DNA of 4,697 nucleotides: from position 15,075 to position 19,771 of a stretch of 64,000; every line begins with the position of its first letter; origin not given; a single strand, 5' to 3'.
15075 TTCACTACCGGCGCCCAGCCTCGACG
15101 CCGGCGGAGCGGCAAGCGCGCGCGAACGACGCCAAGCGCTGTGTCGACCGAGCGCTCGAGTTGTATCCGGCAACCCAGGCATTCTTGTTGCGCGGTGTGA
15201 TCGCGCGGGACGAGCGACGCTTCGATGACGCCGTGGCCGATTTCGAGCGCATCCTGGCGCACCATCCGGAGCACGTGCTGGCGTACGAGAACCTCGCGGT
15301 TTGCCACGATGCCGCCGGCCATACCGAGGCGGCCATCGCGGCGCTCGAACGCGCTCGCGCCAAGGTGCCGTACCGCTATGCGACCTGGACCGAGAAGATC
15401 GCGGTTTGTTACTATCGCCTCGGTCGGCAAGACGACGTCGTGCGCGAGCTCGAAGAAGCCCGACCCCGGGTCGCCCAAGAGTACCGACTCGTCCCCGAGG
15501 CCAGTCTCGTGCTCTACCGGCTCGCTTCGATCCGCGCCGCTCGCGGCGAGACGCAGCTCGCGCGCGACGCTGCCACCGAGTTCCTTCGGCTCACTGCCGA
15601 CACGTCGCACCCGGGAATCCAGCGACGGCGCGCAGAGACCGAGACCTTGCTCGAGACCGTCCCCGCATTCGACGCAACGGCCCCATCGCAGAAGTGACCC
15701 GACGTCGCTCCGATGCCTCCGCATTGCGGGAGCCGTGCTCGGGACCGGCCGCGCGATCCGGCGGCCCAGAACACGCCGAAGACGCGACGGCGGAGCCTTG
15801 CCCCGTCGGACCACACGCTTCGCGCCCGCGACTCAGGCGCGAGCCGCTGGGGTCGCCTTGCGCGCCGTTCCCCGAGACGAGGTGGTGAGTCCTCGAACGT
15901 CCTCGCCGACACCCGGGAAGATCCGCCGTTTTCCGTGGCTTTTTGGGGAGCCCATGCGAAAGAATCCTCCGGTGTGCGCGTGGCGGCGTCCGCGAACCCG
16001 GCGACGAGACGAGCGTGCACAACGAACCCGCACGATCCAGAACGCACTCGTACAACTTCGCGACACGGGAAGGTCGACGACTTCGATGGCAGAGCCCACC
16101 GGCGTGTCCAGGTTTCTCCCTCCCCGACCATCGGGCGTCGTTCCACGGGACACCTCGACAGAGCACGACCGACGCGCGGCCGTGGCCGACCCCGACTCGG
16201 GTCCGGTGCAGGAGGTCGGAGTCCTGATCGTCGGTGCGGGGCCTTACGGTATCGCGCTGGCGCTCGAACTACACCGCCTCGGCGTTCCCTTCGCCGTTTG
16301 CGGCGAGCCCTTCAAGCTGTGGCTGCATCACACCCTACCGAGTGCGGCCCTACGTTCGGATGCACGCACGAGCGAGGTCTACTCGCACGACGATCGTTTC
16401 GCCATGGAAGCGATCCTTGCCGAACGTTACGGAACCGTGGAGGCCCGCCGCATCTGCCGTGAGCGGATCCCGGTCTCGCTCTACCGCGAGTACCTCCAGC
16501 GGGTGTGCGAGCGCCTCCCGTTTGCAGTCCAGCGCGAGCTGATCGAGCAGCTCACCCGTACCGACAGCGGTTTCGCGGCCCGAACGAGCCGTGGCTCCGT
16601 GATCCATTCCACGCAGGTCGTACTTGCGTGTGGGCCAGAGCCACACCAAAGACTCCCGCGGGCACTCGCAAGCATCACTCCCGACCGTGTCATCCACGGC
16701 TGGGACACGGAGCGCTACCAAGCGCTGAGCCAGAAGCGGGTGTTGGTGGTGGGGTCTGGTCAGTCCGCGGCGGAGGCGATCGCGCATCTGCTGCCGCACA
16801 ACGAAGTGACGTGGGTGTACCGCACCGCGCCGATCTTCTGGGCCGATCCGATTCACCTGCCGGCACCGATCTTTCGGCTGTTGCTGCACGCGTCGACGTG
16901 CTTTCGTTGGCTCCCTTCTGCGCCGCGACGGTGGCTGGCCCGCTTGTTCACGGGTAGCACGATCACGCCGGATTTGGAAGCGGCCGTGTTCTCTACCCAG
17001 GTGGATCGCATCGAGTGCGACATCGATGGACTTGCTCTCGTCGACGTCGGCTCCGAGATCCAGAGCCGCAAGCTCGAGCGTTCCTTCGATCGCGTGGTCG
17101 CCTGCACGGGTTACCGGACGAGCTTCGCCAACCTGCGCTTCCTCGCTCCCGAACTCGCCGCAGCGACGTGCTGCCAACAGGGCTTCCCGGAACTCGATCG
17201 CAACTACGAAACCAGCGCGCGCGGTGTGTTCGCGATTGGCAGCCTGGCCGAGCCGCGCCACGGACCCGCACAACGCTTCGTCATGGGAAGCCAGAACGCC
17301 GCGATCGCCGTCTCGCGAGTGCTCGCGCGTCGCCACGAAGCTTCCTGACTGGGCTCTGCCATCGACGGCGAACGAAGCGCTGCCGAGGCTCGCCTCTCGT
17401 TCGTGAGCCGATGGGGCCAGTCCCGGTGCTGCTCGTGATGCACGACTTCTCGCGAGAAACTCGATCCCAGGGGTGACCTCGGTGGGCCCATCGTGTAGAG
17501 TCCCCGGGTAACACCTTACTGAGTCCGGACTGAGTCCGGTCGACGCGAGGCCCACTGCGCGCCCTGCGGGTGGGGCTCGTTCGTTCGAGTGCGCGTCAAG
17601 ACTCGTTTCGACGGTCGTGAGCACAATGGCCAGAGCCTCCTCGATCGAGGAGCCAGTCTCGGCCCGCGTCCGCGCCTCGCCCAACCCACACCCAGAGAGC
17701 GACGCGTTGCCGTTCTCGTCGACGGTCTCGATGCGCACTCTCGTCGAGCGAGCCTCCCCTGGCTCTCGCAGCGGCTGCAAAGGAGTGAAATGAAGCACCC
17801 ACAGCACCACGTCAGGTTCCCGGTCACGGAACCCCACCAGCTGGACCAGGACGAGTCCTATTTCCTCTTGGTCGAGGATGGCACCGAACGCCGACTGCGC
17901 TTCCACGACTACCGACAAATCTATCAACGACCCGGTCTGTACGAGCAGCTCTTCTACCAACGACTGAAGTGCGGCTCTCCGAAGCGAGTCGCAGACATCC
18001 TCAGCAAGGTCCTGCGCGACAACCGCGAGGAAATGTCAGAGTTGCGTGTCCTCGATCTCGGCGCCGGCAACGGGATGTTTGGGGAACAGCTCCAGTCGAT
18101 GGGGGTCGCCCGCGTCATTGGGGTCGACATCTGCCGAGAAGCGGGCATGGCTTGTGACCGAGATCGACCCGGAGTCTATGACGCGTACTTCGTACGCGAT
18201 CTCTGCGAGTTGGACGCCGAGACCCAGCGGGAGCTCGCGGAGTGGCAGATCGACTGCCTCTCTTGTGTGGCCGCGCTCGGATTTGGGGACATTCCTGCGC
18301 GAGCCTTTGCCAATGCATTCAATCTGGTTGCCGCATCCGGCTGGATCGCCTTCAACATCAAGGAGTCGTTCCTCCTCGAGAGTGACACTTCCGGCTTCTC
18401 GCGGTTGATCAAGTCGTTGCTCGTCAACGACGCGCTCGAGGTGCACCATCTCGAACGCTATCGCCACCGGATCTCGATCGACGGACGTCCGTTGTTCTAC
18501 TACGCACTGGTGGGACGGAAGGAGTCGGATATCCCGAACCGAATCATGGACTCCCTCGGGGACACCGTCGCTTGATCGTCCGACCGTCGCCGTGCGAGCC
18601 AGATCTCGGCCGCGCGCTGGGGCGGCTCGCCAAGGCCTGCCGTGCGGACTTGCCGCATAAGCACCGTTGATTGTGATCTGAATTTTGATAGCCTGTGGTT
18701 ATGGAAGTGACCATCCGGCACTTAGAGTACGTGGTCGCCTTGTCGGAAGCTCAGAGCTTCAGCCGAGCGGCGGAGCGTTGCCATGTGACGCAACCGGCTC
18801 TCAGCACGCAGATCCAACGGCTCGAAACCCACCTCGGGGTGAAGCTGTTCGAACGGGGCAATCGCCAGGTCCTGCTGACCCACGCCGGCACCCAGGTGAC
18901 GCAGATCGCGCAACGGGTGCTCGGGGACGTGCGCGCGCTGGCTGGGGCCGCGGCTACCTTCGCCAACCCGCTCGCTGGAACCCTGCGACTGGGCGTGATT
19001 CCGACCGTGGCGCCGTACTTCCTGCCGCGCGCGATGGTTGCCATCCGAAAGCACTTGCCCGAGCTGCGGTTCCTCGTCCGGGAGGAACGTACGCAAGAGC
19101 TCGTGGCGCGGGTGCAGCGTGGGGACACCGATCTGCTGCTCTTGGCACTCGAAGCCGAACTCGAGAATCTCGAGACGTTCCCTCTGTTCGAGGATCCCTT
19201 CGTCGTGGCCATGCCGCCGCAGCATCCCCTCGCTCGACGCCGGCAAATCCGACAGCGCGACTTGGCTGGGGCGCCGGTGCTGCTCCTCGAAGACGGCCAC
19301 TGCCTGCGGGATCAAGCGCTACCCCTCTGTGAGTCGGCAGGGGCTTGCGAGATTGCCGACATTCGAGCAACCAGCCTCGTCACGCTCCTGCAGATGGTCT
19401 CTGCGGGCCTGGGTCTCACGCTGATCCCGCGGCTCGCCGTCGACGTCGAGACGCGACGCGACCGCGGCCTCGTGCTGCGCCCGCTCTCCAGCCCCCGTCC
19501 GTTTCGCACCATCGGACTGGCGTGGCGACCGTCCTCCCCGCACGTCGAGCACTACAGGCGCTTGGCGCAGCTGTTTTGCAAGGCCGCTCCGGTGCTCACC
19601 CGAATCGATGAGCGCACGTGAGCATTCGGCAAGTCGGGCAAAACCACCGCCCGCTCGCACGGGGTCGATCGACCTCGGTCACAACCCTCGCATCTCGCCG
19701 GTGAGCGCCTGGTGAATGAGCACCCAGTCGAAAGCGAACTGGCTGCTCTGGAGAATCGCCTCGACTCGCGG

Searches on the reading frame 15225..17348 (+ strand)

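Call 63: search_protein_families(library=pfam, proteins=[window:15225-17348:+], max_evalue=0.00001)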
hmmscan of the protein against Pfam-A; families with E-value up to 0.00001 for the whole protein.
window:15225-17348:+ (707 aa): 4 families
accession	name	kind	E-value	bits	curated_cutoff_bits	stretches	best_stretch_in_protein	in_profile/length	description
PF13738.12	Pyr_redox_3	-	1.1e-17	64.8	30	1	334-537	1-199/305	Pyridine nucleotide-disulphide oxidoreductase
PF07992.20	Pyr_redox_2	-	1.1e-13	51.7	26.1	1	333-678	3-278/291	Pyridine nucleotide-disulphide oxidoreductase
PF13434.12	Lys_Orn_oxgnase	-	2.5e-13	50.3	21.3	1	420-546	97-234/339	L-lysine 6-monooxygenase/L-ornithine 5-monooxygenase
PF13454.12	NAD_binding_9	-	4.5e-06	27.2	21.8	0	335-470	2-153/155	FAD-NAD(P)-binding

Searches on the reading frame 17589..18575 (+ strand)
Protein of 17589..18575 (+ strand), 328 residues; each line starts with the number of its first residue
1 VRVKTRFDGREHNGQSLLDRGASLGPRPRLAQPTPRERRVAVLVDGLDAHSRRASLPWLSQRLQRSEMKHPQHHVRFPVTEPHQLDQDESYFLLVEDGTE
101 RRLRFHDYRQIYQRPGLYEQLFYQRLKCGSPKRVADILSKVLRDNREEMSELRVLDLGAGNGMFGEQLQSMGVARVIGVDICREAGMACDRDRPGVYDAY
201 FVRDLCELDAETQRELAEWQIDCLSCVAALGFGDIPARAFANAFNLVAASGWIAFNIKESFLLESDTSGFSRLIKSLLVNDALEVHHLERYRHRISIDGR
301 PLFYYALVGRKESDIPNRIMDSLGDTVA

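Call 63: search_protein_families(library=pfam, proteins=[window:17589-18575:+], max_evalue=0.00001)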
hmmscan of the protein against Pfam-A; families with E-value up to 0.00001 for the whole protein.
window:17589-18575:+ (328 aa): 2 families
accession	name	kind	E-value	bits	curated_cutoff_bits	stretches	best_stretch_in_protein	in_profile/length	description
PF13489.12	Methyltransf_23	-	3.5e-06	27.3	27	0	134-256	9-117/164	Methyltransferase domain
PF08241.18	Methyltransf_11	-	4.2e-06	27.8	21.2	1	155-255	1-95/95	Methyltransferase domain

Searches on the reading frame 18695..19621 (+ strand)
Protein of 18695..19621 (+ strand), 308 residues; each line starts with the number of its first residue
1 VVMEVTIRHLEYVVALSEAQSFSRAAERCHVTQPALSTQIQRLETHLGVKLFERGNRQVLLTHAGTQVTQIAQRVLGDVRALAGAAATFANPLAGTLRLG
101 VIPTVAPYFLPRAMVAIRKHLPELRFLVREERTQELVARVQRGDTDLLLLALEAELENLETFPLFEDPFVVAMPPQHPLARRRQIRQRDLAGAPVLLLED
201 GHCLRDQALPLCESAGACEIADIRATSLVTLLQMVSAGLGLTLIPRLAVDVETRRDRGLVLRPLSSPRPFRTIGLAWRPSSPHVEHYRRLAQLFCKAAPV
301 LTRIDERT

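Call 63: search_protein_families(library=pfam, proteins=[window:18695-19621:+], max_evalue=0.00001)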
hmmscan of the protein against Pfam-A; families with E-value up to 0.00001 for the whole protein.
window:18695-19621:+ (308 aa): 2 families
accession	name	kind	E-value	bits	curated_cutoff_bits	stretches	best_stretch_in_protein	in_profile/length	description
PF03466.25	LysR_substrate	-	2.5e-47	161.4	28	1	92-293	3-203/209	LysR substrate binding domain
PF00126.33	HTH_1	-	9e-24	83.6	26.6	1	7-65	1-59/60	Bacterial regulatory helix-turn-helix protein, lysR family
